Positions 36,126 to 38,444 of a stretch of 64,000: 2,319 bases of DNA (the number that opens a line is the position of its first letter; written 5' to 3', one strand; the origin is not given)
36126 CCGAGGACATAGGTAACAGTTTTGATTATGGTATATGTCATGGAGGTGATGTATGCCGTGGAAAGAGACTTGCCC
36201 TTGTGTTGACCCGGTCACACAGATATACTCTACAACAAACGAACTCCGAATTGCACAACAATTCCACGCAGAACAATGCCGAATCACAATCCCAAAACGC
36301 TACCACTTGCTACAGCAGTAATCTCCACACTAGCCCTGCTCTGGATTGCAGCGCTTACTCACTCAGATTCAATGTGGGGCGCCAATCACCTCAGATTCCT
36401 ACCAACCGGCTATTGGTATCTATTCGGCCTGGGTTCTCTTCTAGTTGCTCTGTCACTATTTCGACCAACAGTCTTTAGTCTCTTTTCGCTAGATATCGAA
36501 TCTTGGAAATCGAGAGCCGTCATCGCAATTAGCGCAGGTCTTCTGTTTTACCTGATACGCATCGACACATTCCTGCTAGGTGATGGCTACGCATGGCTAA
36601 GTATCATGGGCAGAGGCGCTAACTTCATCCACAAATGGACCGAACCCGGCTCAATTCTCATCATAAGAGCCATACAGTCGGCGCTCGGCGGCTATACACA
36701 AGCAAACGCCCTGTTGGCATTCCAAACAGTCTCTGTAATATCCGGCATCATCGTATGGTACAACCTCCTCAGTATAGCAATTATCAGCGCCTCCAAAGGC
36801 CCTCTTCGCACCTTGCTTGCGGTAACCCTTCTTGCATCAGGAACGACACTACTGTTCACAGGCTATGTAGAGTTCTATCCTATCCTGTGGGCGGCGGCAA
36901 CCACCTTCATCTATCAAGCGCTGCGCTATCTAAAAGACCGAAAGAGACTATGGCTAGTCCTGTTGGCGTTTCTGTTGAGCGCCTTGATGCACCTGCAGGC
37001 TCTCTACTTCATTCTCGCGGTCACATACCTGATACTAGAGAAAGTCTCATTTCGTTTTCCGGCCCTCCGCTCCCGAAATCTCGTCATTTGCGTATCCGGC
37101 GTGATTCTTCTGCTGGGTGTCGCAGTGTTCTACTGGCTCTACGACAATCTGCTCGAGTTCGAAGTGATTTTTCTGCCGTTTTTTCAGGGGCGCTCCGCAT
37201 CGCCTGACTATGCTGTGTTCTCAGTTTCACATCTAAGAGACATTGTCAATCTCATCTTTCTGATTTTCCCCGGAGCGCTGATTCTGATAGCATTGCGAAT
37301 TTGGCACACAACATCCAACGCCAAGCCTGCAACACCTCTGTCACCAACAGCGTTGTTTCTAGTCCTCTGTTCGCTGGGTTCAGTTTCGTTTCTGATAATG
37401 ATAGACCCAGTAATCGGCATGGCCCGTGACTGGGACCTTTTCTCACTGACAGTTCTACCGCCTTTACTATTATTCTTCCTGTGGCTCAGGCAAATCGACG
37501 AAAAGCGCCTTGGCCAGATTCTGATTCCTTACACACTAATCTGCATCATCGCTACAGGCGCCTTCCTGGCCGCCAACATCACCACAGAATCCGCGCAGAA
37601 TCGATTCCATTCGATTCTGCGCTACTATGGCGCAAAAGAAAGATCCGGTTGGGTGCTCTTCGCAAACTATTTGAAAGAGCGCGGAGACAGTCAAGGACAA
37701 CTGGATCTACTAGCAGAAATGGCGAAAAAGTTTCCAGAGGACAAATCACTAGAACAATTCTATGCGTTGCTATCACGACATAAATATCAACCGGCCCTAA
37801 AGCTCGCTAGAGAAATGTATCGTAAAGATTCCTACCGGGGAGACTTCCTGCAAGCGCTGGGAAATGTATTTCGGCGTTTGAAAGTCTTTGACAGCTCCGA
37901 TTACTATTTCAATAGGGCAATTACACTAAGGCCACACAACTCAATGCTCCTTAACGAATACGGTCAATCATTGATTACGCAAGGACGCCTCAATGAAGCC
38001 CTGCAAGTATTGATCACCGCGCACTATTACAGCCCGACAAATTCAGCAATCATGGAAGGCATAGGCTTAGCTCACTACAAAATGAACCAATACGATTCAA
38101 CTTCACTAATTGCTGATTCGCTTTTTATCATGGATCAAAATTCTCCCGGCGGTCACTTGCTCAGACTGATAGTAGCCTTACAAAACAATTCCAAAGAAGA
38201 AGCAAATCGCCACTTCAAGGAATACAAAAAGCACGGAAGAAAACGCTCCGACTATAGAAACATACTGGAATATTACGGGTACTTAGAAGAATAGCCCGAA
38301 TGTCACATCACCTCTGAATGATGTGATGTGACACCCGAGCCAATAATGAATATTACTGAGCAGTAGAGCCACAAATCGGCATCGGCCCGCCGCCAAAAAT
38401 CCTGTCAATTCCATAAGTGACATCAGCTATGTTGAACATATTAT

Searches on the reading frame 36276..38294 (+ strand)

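Call 27: search_protein_families(library=pfam, proteins=[window:36276-38294:+], max_evalue=0.00001)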
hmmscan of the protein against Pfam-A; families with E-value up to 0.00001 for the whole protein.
window:36276-38294:+ (672 aa): 0 families

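Call 81: search_protein_families(library=pfam, proteins=[window:36276-38294:+], max_evalue=0.01)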
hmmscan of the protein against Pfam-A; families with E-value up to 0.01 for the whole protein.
window:36276-38294:+ (672 aa): 8 families
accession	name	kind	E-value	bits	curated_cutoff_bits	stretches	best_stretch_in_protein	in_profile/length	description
PF12895.13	ANAPC3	-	3.2e-05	24.6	27.2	1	501-580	2-80/82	Anaphase-promoting complex, cyclosome, subunit 3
PF13428.12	TPR_14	-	0.0002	22.2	23.5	0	458-497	3-42/44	Tetratricopeptide repeat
PF14559.12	TPR_19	-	0.0003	21.5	25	0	566-611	1-46/68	Tetratricopeptide repeat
PF07719.23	TPR_2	-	0.00047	20.5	27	0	558-589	3-34/34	Tetratricopeptide repeat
PF13414.12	TPR_11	-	0.0017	18.5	26.8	1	563-603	1-41/42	TPR repeat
PF00515.34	TPR_1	-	0.002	18.3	27.8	0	528-555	7-34/34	Tetratricopeptide repeat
PF13424.12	TPR_12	-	0.004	17.7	30.1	0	558-607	5-62/77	Tetratricopeptide repeat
PF13431.12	TPR_17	-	0.0055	17.3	24.4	1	544-577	1-34/34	Tetratricopeptide repeat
